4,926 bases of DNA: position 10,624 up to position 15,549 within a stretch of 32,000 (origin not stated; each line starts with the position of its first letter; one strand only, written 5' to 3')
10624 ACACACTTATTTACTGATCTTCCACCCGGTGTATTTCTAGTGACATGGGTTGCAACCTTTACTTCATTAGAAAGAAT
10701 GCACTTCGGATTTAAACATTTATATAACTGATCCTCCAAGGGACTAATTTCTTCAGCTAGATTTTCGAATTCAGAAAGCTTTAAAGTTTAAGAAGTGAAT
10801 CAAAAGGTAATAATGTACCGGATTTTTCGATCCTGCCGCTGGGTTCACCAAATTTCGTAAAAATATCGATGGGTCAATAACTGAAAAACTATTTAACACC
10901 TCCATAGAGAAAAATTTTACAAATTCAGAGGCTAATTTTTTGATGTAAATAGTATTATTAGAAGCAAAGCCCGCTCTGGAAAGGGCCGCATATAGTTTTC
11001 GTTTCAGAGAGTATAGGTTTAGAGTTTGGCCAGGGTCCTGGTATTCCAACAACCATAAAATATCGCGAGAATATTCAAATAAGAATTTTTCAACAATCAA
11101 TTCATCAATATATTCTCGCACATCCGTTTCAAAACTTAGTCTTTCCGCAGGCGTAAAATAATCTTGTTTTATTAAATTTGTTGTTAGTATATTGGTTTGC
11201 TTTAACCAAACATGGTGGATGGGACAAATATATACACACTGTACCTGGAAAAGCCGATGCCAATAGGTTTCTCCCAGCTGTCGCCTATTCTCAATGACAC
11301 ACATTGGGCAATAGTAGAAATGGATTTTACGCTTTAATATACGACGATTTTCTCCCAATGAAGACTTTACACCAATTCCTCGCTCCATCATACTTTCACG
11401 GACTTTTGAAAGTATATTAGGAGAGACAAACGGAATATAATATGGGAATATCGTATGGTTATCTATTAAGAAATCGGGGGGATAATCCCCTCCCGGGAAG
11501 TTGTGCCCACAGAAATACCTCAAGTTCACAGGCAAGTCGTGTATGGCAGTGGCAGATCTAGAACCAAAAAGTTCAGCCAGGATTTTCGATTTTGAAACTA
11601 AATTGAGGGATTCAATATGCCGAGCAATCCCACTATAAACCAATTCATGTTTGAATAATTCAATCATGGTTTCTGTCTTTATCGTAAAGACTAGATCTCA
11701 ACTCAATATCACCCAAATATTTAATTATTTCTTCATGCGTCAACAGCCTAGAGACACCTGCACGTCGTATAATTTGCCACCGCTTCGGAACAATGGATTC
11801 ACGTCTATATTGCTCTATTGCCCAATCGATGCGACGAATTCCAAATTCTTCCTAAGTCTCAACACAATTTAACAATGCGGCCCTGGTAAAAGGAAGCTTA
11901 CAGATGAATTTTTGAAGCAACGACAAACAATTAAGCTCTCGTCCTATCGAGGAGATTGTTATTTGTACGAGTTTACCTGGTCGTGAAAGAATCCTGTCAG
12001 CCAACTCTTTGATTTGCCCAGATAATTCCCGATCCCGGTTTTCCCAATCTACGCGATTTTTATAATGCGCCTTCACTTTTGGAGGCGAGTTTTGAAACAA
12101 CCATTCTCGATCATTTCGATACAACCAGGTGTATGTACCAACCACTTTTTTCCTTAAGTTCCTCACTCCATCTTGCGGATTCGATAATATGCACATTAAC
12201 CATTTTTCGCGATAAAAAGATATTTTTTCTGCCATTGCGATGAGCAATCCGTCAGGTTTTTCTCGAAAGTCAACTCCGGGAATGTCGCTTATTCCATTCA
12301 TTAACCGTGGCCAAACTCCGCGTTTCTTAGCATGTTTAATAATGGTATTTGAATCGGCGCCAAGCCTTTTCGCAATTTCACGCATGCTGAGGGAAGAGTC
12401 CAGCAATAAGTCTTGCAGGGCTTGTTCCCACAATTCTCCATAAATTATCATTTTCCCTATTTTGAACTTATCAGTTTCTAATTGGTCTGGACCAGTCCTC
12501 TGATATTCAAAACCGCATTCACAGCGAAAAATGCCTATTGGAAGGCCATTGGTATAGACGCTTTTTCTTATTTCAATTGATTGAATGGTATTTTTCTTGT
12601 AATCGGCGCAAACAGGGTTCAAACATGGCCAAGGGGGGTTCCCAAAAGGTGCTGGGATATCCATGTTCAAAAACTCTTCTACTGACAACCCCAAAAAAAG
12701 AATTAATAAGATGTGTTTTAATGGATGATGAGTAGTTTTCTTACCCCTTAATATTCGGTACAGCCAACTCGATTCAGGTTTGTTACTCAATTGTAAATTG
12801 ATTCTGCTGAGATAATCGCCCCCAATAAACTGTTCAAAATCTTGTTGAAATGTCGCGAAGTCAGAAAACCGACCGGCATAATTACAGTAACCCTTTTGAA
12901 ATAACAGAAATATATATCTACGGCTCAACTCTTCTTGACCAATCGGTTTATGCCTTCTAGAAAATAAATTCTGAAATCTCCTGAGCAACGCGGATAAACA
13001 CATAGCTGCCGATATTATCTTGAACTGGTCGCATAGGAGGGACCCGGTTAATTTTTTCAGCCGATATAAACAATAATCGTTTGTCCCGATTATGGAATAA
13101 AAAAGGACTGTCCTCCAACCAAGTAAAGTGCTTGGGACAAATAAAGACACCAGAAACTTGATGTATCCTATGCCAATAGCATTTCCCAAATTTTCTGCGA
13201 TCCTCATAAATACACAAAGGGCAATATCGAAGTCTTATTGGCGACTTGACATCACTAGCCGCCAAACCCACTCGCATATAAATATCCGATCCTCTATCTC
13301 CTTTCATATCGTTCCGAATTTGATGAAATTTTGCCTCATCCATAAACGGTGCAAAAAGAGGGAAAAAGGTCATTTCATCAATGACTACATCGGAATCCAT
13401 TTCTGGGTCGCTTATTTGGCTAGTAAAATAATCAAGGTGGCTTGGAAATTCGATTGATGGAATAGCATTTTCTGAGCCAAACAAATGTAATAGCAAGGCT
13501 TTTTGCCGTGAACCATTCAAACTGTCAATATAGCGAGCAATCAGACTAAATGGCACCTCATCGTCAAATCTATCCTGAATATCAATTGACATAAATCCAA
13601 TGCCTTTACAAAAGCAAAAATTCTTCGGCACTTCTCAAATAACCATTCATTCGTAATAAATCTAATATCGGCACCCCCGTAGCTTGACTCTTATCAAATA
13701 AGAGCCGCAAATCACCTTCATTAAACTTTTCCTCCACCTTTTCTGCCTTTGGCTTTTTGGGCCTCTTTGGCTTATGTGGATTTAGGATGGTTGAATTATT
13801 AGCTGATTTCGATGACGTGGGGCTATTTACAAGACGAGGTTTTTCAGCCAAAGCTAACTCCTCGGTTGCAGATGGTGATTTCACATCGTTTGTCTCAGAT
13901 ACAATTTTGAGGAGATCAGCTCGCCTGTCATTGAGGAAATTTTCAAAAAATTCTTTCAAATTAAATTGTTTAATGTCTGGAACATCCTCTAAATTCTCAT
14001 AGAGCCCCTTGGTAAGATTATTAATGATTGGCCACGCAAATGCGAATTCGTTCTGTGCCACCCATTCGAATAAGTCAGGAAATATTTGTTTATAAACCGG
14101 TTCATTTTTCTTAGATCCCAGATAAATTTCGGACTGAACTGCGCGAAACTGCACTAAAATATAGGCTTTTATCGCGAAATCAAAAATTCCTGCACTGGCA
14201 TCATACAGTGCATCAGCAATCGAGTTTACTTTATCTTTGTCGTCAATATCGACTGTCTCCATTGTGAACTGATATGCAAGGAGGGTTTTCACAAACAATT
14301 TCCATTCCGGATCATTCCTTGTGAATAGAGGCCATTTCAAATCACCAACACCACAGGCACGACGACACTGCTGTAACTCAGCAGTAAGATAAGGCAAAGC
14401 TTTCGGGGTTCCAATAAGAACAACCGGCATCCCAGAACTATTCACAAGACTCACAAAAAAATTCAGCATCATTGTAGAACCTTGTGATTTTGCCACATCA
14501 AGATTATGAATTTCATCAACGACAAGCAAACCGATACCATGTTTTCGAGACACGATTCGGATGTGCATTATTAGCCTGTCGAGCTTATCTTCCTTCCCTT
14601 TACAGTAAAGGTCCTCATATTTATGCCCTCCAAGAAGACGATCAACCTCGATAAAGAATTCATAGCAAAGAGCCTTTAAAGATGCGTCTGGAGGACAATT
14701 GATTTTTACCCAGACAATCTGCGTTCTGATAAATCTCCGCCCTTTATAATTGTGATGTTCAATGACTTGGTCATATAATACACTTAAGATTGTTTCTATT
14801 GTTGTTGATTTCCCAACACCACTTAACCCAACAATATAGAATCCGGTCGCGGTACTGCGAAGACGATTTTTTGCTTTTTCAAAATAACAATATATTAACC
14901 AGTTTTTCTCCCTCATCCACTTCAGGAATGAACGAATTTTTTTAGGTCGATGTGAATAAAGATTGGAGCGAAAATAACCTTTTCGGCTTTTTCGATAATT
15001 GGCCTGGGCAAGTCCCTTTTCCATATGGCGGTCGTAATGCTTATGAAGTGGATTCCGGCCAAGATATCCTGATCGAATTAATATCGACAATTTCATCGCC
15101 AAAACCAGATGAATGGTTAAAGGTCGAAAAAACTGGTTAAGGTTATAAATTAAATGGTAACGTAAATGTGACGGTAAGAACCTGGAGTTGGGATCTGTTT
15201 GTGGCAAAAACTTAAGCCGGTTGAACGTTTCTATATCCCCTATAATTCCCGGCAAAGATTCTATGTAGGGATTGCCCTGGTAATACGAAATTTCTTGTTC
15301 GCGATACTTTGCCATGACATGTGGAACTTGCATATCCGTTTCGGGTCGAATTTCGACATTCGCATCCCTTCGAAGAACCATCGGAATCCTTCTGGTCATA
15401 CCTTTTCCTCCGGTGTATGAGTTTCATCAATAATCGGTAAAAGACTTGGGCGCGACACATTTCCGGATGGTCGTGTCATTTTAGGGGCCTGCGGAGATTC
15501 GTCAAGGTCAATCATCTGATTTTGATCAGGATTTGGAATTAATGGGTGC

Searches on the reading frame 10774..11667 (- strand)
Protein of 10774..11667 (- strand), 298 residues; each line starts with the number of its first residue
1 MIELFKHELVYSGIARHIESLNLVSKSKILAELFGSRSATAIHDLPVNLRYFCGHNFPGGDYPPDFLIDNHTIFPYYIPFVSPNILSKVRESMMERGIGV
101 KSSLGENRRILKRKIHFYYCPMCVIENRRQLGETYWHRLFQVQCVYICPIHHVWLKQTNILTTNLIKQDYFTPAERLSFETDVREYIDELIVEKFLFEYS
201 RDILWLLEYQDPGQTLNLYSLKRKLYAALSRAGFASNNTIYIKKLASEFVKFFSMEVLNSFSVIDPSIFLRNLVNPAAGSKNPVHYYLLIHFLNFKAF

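Call 36: search_protein_families(library=pfam, proteins=[window:10774-11667:-], max_evalue=0.001)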
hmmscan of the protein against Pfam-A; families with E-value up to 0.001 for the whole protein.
window:10774-11667:- (298 aa): 2 families
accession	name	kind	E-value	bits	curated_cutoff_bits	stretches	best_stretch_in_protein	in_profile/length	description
PF06527.16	TniQ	-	3.8e-12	47.5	27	1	3-154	5-141/142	TniQ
PF15978.11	TnsD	-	3.7e-08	33.2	32.4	1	200-296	2-101/355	Tn7-like transposition protein D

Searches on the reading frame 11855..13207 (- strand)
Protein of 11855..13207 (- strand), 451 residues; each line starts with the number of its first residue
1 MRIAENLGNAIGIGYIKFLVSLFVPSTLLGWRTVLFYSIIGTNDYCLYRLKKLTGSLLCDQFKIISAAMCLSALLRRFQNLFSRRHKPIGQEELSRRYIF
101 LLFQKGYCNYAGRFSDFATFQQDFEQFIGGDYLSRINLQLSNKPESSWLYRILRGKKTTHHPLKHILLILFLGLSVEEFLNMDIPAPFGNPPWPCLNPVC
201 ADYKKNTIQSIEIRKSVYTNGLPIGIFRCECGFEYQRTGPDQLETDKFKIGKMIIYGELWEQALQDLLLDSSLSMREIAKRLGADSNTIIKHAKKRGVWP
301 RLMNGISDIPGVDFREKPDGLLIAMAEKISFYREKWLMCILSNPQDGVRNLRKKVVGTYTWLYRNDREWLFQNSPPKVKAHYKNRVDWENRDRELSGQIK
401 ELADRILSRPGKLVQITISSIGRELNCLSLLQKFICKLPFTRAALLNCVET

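Call 36: search_protein_families(library=pfam, proteins=[window:11855-13207:-], max_evalue=0.001)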
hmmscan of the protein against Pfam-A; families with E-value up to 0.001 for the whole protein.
window:11855-13207:- (451 aa): 1 family
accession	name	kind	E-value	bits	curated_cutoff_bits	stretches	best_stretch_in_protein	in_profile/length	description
PF15978.11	TnsD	-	2.4e-89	300.3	32.4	1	81-445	8-355/355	Tn7-like transposition protein D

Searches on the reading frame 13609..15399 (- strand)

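Call 36: search_protein_families(library=pfam, proteins=[window:13609-15399:-], max_evalue=0.001)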
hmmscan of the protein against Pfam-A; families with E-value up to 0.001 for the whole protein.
window:13609-15399:- (597 aa): 3 families
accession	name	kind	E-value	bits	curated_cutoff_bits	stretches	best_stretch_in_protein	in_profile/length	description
PF13401.12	AAA_22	-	2.9e-18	66.9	27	1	182-337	3-129/130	AAA domain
PF05621.17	TniB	-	8.1e-09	35.6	22.4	1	185-347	36-178/189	Bacterial TniB protein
PF13191.12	AAA_16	-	0.00014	22.8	32.6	1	181-328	20-166/167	AAA ATPase domain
